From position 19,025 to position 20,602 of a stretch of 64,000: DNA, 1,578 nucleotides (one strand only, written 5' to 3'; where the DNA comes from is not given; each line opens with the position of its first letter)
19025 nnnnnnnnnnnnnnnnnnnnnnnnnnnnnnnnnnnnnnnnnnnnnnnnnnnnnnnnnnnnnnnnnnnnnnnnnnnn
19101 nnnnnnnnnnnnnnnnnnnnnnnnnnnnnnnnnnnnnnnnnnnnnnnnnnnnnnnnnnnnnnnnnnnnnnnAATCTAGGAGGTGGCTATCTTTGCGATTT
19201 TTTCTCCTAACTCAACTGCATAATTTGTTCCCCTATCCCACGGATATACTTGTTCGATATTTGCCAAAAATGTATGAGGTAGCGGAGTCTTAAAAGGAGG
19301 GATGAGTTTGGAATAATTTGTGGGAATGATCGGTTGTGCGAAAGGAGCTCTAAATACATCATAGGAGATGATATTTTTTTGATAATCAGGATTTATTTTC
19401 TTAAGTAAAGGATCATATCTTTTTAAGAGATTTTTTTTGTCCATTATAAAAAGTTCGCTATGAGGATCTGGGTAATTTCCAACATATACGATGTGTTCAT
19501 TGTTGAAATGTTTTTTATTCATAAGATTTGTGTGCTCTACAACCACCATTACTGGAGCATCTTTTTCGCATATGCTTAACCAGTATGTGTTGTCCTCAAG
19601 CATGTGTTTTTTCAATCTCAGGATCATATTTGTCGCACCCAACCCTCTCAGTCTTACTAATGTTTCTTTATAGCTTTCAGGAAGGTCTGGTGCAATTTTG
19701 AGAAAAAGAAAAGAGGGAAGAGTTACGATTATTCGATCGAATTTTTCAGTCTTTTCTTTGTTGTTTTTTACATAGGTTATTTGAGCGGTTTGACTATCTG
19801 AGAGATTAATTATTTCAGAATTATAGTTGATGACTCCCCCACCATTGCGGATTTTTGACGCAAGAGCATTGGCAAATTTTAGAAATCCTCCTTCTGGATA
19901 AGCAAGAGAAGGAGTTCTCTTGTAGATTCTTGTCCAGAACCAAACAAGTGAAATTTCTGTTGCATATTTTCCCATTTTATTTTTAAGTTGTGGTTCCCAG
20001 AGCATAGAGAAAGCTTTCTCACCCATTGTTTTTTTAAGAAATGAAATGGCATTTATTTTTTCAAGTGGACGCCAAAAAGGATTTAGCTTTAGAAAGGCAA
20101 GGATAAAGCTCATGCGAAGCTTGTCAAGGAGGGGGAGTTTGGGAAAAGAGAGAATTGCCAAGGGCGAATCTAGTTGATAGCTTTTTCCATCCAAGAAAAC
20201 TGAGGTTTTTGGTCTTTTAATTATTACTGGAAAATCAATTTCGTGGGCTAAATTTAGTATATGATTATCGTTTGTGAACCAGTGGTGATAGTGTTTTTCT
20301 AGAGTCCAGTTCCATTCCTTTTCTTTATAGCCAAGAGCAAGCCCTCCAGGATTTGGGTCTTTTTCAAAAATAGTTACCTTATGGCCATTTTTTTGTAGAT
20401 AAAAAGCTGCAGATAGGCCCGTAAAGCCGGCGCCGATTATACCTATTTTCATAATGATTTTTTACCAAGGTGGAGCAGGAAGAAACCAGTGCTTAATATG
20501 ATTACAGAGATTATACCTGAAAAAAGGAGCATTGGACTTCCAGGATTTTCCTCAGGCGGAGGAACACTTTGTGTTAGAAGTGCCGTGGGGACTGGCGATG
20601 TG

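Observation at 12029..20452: An 8.4-kb co-directional surface-glycan locus made of polytopic GT-C-like proteins plus sugar-modifying enzymes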

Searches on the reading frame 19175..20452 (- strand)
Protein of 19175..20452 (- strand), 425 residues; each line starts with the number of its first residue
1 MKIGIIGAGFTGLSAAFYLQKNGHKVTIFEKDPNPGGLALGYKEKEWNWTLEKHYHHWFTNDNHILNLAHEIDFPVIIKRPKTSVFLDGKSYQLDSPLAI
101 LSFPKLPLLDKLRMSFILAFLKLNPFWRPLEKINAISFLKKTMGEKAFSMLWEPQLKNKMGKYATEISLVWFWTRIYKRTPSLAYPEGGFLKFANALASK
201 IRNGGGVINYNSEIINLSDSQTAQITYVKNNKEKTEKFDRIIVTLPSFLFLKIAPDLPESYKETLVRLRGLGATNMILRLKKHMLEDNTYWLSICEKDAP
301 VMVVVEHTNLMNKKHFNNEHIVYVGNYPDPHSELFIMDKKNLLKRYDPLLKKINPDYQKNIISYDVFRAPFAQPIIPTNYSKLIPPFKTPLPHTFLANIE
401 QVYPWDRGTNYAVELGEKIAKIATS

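Call 4: search_protein_families(library=pfam, proteins=[window:19175-20452:-], max_evalue=0.01)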
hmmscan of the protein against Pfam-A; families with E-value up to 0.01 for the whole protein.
window:19175-20452:- (425 aa): 16 families
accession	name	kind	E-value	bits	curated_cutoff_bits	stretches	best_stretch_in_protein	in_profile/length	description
PF01593.30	Amino_oxidase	-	3.5e-22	79.7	19.8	1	10-397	1-416/443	Flavin containing amine oxidoreductase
PF13450.12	NAD_binding_8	-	1.4e-13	51.4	21.9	1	5-69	1-65/68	NAD(P)-binding Rossmann-like domain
PF01266.30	DAO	-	2e-11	44.5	27.9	1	3-36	2-35/353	FAD dependent oxidoreductase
PF07992.20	Pyr_redox_2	-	1.6e-05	25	26.1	1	2-35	2-35/291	Pyridine nucleotide-disulphide oxidoreductase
PF01946.23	Thi4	-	8.9e-05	22.3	26.2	1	3-37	20-55/235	Thi4 family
PF00070.33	Pyr_redox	-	0.00014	22.7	22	1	2-35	1-34/82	Pyridine nucleotide-disulphide oxidoreductase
PF13454.12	NAD_binding_9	-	0.00017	22.1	21.8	0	5-47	2-48/155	FAD-NAD(P)-binding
PF00890.30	FAD_binding_2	-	0.00029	20.6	20.4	1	5-37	4-36/414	FAD binding domain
PF03486.20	HI0933_like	-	0.00035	20.5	50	1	3-36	3-36/244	HI0933-like protein Rossmann domain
PF02558.23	ApbA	-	0.00073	19.6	22.2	0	3-32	1-30/150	Ketopantoate reductase PanE/ApbA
PF21799.2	MurD-like_N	-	0.00098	19.8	27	1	2-39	2-39/88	Mur ligase MurD-like, N-terminal domain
PF06100.17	MCRA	-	0.0013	18.1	23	1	5-68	6-72/495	MCRA family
PF03807.23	F420_oxidored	-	0.0032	18.5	21.6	0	2-33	1-34/94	NADP oxidoreductase coenzyme F420-dependent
PF12831.13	FAD_oxidored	-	0.0042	16.9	27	1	5-39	4-38/416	FAD dependent oxidoreductase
PF03721.20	UDPG_MGDP_dh_N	-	0.0045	17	27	1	1-32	1-32/187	UDP-glucose/GDP-mannose dehydrogenase family, NAD binding domain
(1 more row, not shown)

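Call 6: search_protein_families(library=ncbifam, proteins=[window:19175-20452:-], max_evalue=0.01)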
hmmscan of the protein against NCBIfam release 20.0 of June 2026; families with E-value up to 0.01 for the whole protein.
window:19175-20452:- (425 aa): 69 families (the best 25 are shown)
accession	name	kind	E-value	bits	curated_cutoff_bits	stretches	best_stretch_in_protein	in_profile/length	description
NF005560.0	PRK07233.1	equivalog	4.7e-114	381.6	252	1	1-422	1-427/435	hypothetical protein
NF005547.0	PRK07208.1-3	equivalog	3e-20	72.4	380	1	2-379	6-394/465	hypothetical protein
NF005548.0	PRK07208.1-4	equivalog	3.2e-16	59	389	1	3-171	6-170/488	hypothetical protein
TIGR03467.1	HpnE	equivalog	1.1e-15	58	283.05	1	5-284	3-298/430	hydroxysqualene dehydroxylase HpnE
TIGR02734.1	crtI_fam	subfamily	1.2e-12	47.3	238.1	1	5-47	3-45/504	phytoene desaturase family protein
NF005545.0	PRK07208.1-1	equivalog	4.3e-12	45.2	451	1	3-176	10-179/504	hypothetical protein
NF058655.1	CrtID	equivalog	2.9e-11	42.9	640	1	4-49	2-47/478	bifunctional phytoene desaturase/3,4-desaturase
NF009409.0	PRK12770.1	subfamily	1.5e-10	40.7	343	1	2-39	20-57/360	putative glutamate synthase subunit beta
NF009410.0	PRK12771.1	subfamily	3.4e-10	39.1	516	1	2-38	140-176/566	NAD(P)-binding protein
NF009454.0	PRK12814.1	equivalog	7.6e-10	37.8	916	1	2-38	195-231/657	putative NADPH-dependent glutamate synthase small subunit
TIGR00562.1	proto_IX_ox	equivalog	9.5e-09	34.3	97.85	1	2-169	4-171/470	protoporphyrinogen oxidase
TIGR02733.1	desat_CrtD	equivalog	2.6e-08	33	549.7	1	3-48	4-49/492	C-3',4' desaturase CrtD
NF001933.0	PRK00711.1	subfamily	4.7e-08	32.4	383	1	1-36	1-36/429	D-amino acid dehydrogenase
NF005243.0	PRK06753.1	equivalog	9.6e-08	31.3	365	1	1-35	1-35/374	hypothetical protein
NF010590.0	PRK13984.1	equivalog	9.6e-08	30.6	946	1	2-38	290-326/611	putative oxidoreductase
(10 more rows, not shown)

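Call 9: search_solved_structures(query=window:19175-20452:-, max_evalue=0.01)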
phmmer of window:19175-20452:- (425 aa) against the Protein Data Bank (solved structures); distinct sequences matched with E-value up to 0.01: 26.
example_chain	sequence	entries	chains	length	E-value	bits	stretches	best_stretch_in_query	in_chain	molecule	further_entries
8oh5_C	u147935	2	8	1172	4.6e-06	28.6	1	2-39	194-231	Formate dehydrogenase-O, major subunit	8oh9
1f8r_A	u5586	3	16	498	6.6e-06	28.1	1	3-50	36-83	L-AMINO ACID OXIDASE | L-amino-acid oxidase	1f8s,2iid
5ts5_A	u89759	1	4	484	9.1e-06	27.6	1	2-49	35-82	Amine oxidase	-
4e0v_A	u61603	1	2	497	1e-05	27.5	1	2-49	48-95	L-amino-acid oxidase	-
3nrn_A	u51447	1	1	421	2.6e-05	26.2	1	2-150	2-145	uncharacterized protein PF1083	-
9rvj_A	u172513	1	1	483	3.2e-05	25.8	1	2-52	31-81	Tetrapodal ancestor of L-amino acid oxidase: Q225H - W377I double mutant with phenylalanin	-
9rum_A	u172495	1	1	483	3.2e-05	25.8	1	2-52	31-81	Tetrapodal ancestor of L-amino acid oxidase: Q225A mutant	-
9run_A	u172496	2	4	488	3.3e-05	25.8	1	2-52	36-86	Tetrapodal ancestor of L-amino acid oxidase: Q225H-W377I double mutant | Tetrapodal ancestor of L-amino acid oxidases: W377I mutant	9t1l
9qs1_A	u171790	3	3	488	3.3e-05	25.8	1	2-52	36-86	Tetrapodal ancestor of L-amino acis oxidases | Tetrapodal ancestor of L-amino acid oxidases | Tetrapodal ancestor of L-amino acid oxidases co-crystallised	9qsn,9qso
9t73_B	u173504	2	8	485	3.3e-05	25.8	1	2-52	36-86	Tetrapodal ancestor of L-amino acid oxidases: I224A-Q225H-P361-PREGA-L367 bound to phenyla | Tetrapodal ancestor of L-amino acid oxidase: I224A-Q225H-P361-PREGA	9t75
9rvh_A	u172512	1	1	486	3.3e-05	25.8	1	2-52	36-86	Tetrapodal ancestor of L-amino acid oxidase: Q225A-Loop (P361-PREGA-L367) mutant with phen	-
1reo_A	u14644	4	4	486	0.00017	23.4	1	3-49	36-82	AHPLAAO | L-amino acid oxidase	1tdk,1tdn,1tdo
3kve_A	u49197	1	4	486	0.00022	23.1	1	3-49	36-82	L-amino acid oxidase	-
5z2g_A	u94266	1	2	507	0.00022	23.1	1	3-50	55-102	L-amino acid oxidase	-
2jae_A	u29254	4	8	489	0.00056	21.7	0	3-39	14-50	L-AMINO ACID OXIDASE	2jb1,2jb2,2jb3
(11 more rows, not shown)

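Call 74: search_dna_similar(query=window:19175-20452:-, collection=plasmids, mode=protein, max_evalue=1e-10, max_rows=15)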
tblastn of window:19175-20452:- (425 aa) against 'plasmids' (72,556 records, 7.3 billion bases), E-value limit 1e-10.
Records with a match: 8; places in all: 8; records where one place covers at least 80% of the query: 8.
Best place of each record, by identity: <60% 8.
By first word of the organism name: Rhizobium 4; Embleya 1; Agrobacterium 1; Burkholderia 1; Rhodobacteraceae 1.
By predicted mobility (MOB-suite, as given by PLSDB): non-mobilizable 6; mobilizable 1; conjugative 1.
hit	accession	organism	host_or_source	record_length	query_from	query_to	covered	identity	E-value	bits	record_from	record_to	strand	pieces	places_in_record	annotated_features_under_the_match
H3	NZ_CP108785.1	Embleya sp. NBC_00888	-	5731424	5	422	98%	29.1%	3e-56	207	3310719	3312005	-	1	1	none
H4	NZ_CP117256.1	Rhizobium tumorigenes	Rubus sp.,pure bacterial culture,Aerial ...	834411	23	421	94%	26.5%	1e-34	144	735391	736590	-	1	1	NAD(P)/FAD-dependent oxidoreductase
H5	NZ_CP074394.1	Agrobacterium salinitolerans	Cotton,tiaaue sample,root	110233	23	421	94%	26.5%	7e-34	141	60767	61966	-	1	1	NAD(P)/FAD-dependent oxidoreductase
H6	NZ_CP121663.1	Rhizobium sp. CB3090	Gliricidia sp.,cell culture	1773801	2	421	99%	25.0%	5e-36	148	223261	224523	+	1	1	record has no annotation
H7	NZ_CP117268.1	Rhizobium rhododendri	Rhododendron sp.,pure bacterial ...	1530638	23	421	94%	25.9%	2e-34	143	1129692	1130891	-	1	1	record has no annotation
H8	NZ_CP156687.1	Burkholderia stagnalis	Bacterial cells,soils collected in ...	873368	3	422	99%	24.3%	4e-35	145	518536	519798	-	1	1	NAD(P)/FAD-dependent oxidoreductase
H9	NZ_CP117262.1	Rhizobium tumorigenes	Rubus sp.,pure bacterial culture,Aerial ...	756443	23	421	94%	25.4%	2e-33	140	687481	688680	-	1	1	NAD(P)/FAD-dependent oxidoreductase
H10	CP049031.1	Rhodobacteraceae bacterium SC52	Apostichopus japonicus,pure ...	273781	23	420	94%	25.4%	1e-35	146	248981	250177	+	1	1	NAD(P)/FAD-dependent oxidoreductase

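Call 76: get_annotated_region(hit=H3, flank=9000)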
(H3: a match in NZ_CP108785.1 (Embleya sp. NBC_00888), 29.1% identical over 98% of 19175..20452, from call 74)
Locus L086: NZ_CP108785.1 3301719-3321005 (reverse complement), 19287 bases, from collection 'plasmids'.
description: Embleya sp. NBC_00888 plasmid unnamed1, complete sequence
organism: Embleya sp. NBC_00888 (NCBI taxid 2975960)
taxonomy: Bacteria; Actinomycetota; Actinomycetes; Kitasatosporales; Streptomycetaceae; Embleya; Embleya sp. NBC 00888
host: -; source: -; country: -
typing (MOB-suite, as given by PLSDB): mobilizable; relaxase MOBP
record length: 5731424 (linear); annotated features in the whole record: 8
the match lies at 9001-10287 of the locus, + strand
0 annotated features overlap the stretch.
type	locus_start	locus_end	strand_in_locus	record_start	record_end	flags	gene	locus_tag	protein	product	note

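Call 77: get_annotated_region(hit=H8, flank=8000)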
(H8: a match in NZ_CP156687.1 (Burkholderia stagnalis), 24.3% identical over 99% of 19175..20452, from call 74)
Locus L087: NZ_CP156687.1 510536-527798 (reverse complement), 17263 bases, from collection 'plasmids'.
description: Burkholderia stagnalis strain YJ-2 plasmid plas2, complete sequence
organism: Burkholderia stagnalis (NCBI taxid 1503054)
taxonomy: Bacteria; Pseudomonadota; Betaproteobacteria; Burkholderiales; Burkholderiaceae; Burkholderia; Burkholderia stagnalis
host: -; source: Bacterial cells,soils collected in Guangdong Province, China; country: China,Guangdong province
typing (MOB-suite, as given by PLSDB): non-mobilizable
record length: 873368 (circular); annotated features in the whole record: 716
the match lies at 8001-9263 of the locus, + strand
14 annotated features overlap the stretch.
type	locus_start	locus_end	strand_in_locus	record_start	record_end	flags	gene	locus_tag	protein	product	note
CDS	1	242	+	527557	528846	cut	-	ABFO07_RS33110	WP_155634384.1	nucleotide disphospho-sugar-binding domain-containing protein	-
CDS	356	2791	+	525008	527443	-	-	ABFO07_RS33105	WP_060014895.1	hypothetical protein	-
CDS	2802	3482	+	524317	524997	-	-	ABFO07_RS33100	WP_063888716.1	class I SAM-dependent methyltransferase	-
CDS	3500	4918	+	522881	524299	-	-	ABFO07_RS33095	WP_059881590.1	UbiA family prenyltransferase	-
CDS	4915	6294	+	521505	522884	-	-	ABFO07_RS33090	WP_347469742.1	FAD-binding oxidoreductase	-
CDS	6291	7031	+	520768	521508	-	-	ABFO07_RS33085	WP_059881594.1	SDR family oxidoreductase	-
CDS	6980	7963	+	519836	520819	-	-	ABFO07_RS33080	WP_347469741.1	SDR family oxidoreductase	-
CDS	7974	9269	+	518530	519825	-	-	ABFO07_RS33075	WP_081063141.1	NAD(P)/FAD-dependent oxidoreductase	-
CDS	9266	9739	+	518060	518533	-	-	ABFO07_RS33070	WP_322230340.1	GtrA family protein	GO:0000271 - polysaccharide biosynthetic process [Evidence IEA]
CDS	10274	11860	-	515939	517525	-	-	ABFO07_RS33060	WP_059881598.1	glycosyl hydrolase family 18 protein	GO:0005975 - carbohydrate metabolic process [Evidence IEA]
CDS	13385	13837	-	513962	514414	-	fabZ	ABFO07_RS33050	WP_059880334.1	3-hydroxyacyl-ACP dehydratase FabZ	-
CDS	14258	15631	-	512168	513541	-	-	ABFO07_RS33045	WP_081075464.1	ATP-binding protein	-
CDS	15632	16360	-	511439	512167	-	-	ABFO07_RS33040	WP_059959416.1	response regulator transcription factor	GO:0000160 - phosphorelay signal transduction system [Evidence IEA]; GO:0006355 - regulation of DNA-templated ...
CDS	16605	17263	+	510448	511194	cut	-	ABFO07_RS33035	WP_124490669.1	MipA/OmpV family protein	-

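Call 78: get_annotated_region(hit=H4, flank=8000)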
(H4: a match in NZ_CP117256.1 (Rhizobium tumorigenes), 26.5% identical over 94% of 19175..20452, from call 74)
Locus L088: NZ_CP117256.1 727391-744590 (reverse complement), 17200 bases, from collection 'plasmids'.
description: Rhizobium tumorigenes strain 1078 plasmid pRt1078, complete sequence
organism: Rhizobium tumorigenes (NCBI taxid 2041385)
taxonomy: Bacteria; Pseudomonadota; Alphaproteobacteria; Hyphomicrobiales; Rhizobiaceae; Rhizobium; Rhizobium tumorigenes
host: -; source: Rubus sp.,pure bacterial culture,Aerial tumor; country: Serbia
typing (MOB-suite, as given by PLSDB): non-mobilizable
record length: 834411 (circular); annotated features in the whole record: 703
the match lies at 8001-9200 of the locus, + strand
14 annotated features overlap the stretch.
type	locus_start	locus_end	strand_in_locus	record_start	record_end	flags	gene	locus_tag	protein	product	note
CDS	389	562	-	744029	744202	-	-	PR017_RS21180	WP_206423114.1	hypothetical protein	-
CDS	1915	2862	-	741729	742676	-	-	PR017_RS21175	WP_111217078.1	HEPN domain-containing protein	-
CDS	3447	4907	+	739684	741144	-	-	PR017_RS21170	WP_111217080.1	UbiA family prenyltransferase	-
CDS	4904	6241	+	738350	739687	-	-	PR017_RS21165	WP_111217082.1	FAD-binding oxidoreductase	-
CDS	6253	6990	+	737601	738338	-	-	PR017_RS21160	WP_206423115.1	SDR family NAD(P)-dependent oxidoreductase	-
CDS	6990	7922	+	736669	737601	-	-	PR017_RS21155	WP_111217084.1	NAD-dependent epimerase/dehydratase family protein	-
CDS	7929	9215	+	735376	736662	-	-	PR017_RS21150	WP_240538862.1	NAD(P)/FAD-dependent oxidoreductase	-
CDS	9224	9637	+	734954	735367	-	-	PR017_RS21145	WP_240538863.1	GtrA family protein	GO:0000271 - polysaccharide biosynthetic process [Evidence IEA]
CDS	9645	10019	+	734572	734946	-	-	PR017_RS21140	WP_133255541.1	hypothetical protein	-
CDS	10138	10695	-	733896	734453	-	-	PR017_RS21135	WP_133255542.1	hypothetical protein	-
CDS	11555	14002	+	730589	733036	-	-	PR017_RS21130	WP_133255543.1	hypothetical protein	-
CDS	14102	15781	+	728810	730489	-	pseG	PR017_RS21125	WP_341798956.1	UDP-2,4-diacetamido-2,4, 6-trideoxy-beta-L-altropyranose hydrolase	-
CDS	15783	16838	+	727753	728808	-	pseI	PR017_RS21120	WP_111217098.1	pseudaminic acid synthase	-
CDS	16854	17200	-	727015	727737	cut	pseF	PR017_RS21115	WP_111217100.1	pseudaminic acid cytidylyltransferase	-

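Call 83: search_protein_families(library=pfam, proteins=[L086:1343-3736:+, L086:3821-5068:+, L086:5183-6685:+, L086:6732-7967:+, L086:7991-8968:+, L086:8965-10356:+, L086:10251-11909:-, L086:11821-13647:+, L086:13714-15267:+, L086:15281-16414:+], max_evalue=0.00001)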
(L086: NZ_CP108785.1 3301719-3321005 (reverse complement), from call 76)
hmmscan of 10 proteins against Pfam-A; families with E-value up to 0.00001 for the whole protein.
L086:1343-3736:+ (797 aa): 0 families

L086:3821-5068:+ (415 aa): 0 families

L086:5183-6685:+ (500 aa): 4 families
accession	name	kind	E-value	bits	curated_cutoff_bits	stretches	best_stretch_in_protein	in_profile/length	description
PF13527.13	Acetyltransf_9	-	3.2e-24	85.8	25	1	100-218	8-125/127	Acetyltransferase (GNAT) domain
PF13530.11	SCP2_2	-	5.3e-20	72.4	23.2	1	396-497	1-105/105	Sterol carrier protein domain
PF17668.7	Acetyltransf_17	-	1.9e-17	64.4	25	1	271-381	1-106/114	Acetyltransferase (GNAT) domain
PF00583.31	Acetyltransf_1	-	2.8e-06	28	20.7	1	128-217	25-116/116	Acetyltransferase (GNAT) family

L086:6732-7967:+ (411 aa): 5 families
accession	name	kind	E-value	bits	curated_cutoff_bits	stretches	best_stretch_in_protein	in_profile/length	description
PF01041.23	DegT_DnrJ_EryC1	-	7.2e-76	256.2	19.8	1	32-294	17-281/360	DegT/DnrJ/EryC1/StrS aminotransferase family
PF00155.27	Aminotran_1_2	-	1.7e-06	27.9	19.7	1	44-161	47-187/361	Aminotransferase class I and II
PF00266.25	Aminotran_5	-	2.2e-06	27.3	21.5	0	59-165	66-181/371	Aminotransferase class-V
PF01053.26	Cys_Met_Meta_PP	-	2.2e-06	27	27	1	43-171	56-185/381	Cys/Met metabolism PLP-dependent enzyme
PF01212.27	Beta_elim_lyase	-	7.3e-06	26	27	0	26-161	19-170/288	Beta-eliminating lyase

L086:7991-8968:+ (325 aa): 2 families
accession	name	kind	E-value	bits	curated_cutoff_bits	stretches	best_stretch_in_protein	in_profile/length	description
PF00535.33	Glycos_transf_2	-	3e-35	122.1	23.3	1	18-182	1-167/168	Glycosyl transferase family 2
PF13641.12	Glyco_tranf_2_3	-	4.5e-11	43.7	27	1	17-217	3-199/230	Glycosyltransferase like family 2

L086:8965-10356:+ (463 aa): 7 families
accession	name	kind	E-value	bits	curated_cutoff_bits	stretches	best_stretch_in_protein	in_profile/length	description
PF01593.30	Amino_oxidase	-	4.1e-27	96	19.8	1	18-438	1-438/443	Flavin containing amine oxidoreductase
PF01266.30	DAO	-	3.7e-13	50.2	27.9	1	10-416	1-332/353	FAD dependent oxidoreductase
PF13450.12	NAD_binding_8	-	2.3e-11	44.2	21.9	1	13-77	1-67/68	NAD(P)-binding Rossmann-like domain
PF00890.30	FAD_binding_2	-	9.4e-08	32.1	20.4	1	10-56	1-44/414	FAD binding domain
PF12831.13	FAD_oxidored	-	7.6e-07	29.2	27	1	10-47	1-38/416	FAD dependent oxidoreductase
PF03486.20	HI0933_like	-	3.1e-06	27.2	50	0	10-44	2-36/244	HI0933-like protein Rossmann domain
PF01946.23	Thi4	-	5.8e-06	26.2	26.2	0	9-47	18-57/235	Thi4 family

L086:10251-11909:- (552 aa): 0 families

L086:11821-13647:+ (608 aa): 3 families
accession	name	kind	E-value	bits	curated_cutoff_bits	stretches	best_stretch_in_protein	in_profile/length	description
PF00732.25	GMC_oxred_N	-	4e-33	115.5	23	1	174-385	1-216/218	GMC oxidoreductase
PF05199.19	GMC_oxred_C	-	3.7e-17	63.6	24.6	1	481-592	26-139/139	GMC oxidoreductase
PF01266.30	DAO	-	4.4e-07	30.2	27.9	0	200-388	34-234/353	FAD dependent oxidoreductase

L086:13714-15267:+ (517 aa): 6 families
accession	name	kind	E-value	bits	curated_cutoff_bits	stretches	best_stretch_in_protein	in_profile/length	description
PF05199.19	GMC_oxred_C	-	4.2e-19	69.9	24.6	1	427-506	38-139/139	GMC oxidoreductase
PF00732.25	GMC_oxred_N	-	7.8e-10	39.4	23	1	207-295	113-202/218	GMC oxidoreductase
PF00890.30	FAD_binding_2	-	1.8e-09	37.8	20.4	0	23-54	1-32/414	FAD binding domain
PF01266.30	DAO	-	6.1e-09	36.3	27.9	0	23-56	1-34/353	FAD dependent oxidoreductase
PF13450.12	NAD_binding_8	-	4.1e-06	27.4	21.9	0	26-54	1-29/68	NAD(P)-binding Rossmann-like domain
PF07992.20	Pyr_redox_2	-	8.4e-06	25.8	26.1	0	23-54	2-33/291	Pyridine nucleotide-disulphide oxidoreductase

L086:15281-16414:+ (377 aa): 0 families
